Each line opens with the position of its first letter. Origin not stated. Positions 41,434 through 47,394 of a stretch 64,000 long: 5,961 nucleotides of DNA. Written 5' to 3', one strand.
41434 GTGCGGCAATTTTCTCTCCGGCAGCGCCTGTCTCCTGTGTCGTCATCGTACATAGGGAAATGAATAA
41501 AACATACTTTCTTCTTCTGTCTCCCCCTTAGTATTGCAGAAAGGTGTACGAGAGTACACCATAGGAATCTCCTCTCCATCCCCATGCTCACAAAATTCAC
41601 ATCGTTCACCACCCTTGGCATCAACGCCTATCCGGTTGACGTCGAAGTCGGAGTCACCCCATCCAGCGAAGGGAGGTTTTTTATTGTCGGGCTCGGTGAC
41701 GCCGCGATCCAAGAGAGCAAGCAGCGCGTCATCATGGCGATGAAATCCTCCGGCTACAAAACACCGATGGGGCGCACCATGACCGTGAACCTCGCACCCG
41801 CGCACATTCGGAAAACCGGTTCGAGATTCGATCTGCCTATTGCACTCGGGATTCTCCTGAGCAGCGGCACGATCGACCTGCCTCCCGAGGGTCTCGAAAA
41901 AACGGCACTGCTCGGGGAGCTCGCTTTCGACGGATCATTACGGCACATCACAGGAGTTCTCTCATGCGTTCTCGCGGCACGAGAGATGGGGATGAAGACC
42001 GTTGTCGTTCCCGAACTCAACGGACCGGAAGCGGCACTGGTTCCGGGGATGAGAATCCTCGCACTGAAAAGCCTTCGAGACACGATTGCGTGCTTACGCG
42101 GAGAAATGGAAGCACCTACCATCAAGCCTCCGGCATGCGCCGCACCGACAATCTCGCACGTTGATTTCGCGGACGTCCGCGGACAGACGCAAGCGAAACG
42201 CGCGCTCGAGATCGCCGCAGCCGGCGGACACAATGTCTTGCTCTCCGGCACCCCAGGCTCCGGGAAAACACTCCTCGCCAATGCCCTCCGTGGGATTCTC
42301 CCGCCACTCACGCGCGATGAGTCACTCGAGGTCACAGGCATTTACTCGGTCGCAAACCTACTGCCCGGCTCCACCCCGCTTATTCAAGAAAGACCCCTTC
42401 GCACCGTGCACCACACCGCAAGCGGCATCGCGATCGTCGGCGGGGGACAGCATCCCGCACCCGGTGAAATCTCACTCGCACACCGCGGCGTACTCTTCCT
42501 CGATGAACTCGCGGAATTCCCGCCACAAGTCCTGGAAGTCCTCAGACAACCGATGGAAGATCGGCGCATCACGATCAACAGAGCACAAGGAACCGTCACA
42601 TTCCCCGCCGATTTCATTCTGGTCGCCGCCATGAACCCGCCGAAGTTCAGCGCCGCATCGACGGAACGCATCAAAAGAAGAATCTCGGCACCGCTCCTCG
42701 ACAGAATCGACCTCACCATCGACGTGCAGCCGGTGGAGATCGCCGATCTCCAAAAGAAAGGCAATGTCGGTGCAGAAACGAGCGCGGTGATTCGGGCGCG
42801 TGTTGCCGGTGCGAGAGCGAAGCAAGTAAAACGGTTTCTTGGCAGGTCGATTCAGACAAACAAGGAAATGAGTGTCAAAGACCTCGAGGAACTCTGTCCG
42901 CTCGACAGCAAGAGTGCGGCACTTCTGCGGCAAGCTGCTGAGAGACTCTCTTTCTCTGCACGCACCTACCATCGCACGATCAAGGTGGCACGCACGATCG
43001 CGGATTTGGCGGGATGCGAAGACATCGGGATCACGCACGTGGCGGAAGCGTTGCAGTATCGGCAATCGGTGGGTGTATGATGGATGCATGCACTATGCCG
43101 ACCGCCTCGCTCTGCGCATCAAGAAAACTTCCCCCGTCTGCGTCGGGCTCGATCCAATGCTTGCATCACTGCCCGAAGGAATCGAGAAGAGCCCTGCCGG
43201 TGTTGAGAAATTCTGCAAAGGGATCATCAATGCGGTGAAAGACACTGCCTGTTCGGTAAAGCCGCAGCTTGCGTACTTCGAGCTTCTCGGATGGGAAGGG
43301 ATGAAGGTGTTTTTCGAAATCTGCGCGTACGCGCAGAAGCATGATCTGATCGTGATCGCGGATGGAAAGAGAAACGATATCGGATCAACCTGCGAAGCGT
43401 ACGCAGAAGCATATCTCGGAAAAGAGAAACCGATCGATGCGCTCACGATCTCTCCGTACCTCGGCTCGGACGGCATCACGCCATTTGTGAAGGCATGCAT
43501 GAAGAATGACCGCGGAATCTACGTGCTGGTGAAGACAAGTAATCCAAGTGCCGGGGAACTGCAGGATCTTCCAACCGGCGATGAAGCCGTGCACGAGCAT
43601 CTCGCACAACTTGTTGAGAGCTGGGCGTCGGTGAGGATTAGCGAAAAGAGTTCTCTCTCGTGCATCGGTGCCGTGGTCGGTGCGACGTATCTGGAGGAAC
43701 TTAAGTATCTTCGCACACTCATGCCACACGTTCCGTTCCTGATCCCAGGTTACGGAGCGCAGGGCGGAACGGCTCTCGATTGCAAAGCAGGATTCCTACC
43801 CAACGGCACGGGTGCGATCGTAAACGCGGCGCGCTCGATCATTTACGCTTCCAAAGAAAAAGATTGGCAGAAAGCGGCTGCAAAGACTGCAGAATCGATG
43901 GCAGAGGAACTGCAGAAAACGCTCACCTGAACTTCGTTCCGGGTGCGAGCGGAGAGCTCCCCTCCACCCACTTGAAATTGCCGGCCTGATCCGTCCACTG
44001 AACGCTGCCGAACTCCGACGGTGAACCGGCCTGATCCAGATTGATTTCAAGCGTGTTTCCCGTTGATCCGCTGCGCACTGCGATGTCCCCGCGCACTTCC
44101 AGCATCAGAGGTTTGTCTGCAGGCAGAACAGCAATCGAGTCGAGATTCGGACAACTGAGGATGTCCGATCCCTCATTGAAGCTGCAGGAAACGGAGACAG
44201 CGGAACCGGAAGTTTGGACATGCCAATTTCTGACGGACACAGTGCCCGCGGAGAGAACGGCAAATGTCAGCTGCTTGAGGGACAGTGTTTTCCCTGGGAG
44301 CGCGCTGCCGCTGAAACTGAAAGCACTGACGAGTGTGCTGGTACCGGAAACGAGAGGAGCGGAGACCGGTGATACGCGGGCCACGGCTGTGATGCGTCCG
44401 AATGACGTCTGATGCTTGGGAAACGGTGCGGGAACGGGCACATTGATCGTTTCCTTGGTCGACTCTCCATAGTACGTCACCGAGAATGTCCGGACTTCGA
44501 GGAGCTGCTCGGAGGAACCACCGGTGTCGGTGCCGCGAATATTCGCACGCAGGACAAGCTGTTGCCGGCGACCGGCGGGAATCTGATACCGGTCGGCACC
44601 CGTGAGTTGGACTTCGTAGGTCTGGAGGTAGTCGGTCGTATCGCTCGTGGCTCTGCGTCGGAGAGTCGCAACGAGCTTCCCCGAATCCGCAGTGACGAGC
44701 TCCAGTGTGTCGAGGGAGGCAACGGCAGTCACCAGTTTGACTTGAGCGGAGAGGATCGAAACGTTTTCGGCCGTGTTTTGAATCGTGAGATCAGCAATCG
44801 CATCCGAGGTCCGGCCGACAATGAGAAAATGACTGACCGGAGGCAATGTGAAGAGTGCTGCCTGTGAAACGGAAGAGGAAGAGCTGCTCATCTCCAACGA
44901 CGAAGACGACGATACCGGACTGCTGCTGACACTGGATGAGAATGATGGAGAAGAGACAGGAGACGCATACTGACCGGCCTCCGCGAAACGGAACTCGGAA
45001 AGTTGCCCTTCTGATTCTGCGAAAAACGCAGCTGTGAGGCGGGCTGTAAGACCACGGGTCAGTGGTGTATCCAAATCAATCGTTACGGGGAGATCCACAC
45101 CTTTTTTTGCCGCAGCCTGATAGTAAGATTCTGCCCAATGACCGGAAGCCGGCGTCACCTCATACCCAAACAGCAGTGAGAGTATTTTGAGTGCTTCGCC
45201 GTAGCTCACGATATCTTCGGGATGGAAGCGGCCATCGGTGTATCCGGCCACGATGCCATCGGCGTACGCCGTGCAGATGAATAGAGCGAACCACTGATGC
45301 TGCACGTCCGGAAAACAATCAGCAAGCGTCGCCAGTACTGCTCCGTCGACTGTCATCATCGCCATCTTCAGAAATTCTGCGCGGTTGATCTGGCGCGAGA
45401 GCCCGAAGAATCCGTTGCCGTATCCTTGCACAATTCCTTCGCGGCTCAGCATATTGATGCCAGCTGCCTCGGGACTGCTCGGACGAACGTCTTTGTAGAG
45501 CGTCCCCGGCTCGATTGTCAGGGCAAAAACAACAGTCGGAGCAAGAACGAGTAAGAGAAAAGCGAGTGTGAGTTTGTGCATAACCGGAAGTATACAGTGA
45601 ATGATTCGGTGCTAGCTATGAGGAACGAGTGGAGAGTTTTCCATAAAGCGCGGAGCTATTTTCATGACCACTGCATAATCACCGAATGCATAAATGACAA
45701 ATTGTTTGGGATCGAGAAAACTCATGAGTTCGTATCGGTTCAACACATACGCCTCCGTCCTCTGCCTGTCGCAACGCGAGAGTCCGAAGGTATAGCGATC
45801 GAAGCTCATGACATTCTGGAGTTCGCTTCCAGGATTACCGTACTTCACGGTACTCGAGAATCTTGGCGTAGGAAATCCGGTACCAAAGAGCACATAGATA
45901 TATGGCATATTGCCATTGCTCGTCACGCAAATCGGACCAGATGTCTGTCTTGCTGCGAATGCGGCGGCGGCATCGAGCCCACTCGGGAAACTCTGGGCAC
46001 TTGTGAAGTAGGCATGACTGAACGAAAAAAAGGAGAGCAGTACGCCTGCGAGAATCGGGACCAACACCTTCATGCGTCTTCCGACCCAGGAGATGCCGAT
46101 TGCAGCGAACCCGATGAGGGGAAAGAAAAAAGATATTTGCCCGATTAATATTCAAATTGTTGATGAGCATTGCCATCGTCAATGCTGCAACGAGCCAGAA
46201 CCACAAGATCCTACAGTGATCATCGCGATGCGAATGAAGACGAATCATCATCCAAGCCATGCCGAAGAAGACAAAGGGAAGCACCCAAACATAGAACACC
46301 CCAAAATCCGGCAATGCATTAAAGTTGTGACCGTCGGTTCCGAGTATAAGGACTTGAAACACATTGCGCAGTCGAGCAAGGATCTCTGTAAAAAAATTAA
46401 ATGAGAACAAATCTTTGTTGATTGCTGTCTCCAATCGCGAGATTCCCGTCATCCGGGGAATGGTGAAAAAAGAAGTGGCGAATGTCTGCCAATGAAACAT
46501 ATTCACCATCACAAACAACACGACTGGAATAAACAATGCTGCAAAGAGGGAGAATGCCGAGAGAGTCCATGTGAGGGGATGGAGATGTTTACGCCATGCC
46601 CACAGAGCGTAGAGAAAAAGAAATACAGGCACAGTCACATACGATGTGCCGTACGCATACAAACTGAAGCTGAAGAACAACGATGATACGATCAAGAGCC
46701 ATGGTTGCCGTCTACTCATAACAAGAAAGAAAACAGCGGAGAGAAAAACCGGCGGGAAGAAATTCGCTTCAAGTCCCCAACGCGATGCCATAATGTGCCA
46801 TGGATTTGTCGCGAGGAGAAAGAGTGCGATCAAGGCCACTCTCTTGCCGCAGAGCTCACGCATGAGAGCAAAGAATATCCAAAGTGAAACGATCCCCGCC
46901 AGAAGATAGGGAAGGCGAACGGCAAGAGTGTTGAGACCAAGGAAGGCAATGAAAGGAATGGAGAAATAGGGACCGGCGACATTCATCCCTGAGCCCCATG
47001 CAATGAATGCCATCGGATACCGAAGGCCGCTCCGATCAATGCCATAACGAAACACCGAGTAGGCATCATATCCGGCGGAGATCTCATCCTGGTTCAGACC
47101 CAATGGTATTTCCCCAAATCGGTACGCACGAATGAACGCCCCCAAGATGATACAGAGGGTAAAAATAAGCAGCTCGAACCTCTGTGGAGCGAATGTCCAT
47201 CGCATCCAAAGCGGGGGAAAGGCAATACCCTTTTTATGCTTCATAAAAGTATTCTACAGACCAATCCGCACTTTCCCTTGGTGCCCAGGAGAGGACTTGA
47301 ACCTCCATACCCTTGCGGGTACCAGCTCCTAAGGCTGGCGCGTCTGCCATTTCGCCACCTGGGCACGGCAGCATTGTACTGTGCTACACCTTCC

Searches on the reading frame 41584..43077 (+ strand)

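Call 83: search_protein_families(library=pfam, proteins=[window:41584-43077:+], max_evalue=0.001)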
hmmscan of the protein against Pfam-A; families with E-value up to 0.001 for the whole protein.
window:41584-43077:+ (498 aa): 12 families
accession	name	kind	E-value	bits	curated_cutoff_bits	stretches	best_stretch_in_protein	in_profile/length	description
PF01078.27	Mg_chelatase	-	2e-75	253.2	20.3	1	194-387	1-205/207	Magnesium chelatase, subunit ChlI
PF13541.12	ChlI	-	1.1e-35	122.6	27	1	20-146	1-121/121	Subunit ChlI of Mg-chelatase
PF13335.12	Mg_chelatase_C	-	7.7e-31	107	26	1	398-493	2-94/94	Magnesium chelatase, subunit ChlI C-terminal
PF07728.20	AAA_5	-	9.7e-12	45.5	22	1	217-366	1-138/139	AAA domain (dynein-related subfamily)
PF00493.29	MCM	-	5.3e-09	36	23.3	1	293-380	114-203/224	MCM P-loop domain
PF00158.32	Sigma54_activat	-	2.7e-08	34.1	20.2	1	288-364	81-155/168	Sigma-54 interaction domain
PF05496.18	RuvB_N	-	3.3e-07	30.6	27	0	297-378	81-156/159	Holliday junction DNA helicase RuvB P-loop domain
PF12775.13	AAA_7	-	6.8e-05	22.9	25.8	0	315-367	121-173/181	P-loop containing dynein motor region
PF07726.17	AAA_3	-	9.2e-05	22.8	27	0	303-354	65-114/131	ATPase family associated with various cellular activities (AAA)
PF00004.35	AAA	-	0.00025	21.9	21.2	0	218-369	1-129/131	ATPase family associated with various cellular activities (AAA)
PF05362.19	Lon_C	-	0.00035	20.6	21.1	1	106-154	132-180/205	Lon protease (S16) C-terminal proteolytic domain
PF13191.12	AAA_16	-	0.0004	21.4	32.6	0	205-236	13-45/167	AAA ATPase domain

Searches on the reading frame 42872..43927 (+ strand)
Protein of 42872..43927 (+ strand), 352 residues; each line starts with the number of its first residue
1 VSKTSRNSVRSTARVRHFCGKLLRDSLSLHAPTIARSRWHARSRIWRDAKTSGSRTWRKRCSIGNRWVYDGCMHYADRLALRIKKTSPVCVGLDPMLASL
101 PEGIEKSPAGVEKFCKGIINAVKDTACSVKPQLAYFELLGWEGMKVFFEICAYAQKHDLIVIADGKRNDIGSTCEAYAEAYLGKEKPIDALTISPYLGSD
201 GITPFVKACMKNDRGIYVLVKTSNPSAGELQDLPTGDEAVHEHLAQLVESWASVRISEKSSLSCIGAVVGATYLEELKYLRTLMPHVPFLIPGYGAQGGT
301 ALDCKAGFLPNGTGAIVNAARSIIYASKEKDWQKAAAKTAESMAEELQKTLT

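Call 83: search_protein_families(library=pfam, proteins=[window:42872-43927:+], max_evalue=0.001)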
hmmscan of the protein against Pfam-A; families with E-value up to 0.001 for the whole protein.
window:42872-43927:+ (352 aa): 1 family
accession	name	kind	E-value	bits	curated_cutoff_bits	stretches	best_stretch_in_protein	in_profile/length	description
PF00215.30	OMPdecase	-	4.1e-29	102.5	27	1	88-329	2-214/221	Orotidine 5'-phosphate decarboxylase / HUMPS family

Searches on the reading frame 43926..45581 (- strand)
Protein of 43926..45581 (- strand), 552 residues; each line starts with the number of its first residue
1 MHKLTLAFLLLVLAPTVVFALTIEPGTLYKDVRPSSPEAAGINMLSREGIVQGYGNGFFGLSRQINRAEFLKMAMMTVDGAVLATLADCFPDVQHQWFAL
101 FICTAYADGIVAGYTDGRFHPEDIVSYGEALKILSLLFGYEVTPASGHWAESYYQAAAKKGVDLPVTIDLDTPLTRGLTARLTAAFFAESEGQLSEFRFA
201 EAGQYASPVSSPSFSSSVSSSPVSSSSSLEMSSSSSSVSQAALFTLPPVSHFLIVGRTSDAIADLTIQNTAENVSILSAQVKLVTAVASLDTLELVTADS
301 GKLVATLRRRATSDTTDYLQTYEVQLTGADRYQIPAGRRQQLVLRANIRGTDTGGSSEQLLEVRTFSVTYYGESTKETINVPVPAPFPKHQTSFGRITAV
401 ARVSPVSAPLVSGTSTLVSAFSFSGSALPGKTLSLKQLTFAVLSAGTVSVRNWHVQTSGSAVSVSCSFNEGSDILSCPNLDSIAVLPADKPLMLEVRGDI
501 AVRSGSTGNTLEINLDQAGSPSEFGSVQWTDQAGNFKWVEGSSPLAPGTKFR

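Call 83: search_protein_families(library=pfam, proteins=[window:43926-45581:-], max_evalue=0.001)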
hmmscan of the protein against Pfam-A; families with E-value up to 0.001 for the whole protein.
window:43926-45581:- (552 aa): 1 family
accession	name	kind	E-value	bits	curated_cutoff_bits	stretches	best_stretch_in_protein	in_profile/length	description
PF00395.25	SLH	-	1.4e-18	67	20.8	2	29-70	2-43/44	S-layer homology domain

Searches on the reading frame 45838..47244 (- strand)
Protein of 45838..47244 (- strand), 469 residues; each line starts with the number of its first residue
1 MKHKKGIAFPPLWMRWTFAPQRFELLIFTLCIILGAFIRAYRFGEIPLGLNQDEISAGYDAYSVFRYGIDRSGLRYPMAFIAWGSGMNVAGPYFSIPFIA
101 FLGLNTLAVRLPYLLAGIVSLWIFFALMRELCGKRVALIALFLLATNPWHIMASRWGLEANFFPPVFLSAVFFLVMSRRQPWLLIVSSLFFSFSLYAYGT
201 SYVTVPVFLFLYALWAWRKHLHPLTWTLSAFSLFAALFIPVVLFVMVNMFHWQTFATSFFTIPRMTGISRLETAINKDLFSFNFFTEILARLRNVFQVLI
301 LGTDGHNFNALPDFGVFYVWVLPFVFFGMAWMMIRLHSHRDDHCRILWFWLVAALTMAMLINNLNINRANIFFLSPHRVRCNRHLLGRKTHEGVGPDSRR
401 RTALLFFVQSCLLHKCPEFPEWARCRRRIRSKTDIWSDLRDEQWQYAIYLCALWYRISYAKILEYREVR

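Call 83: search_protein_families(library=pfam, proteins=[window:45838-47244:-], max_evalue=0.001)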
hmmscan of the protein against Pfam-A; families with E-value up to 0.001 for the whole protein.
window:45838-47244:- (469 aa): 1 family
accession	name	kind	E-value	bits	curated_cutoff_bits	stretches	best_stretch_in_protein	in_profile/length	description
PF13231.12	PMT_2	-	2.6e-08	34.7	26.1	1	98-243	13-159/160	Dolichyl-phosphate-mannose-protein mannosyltransferase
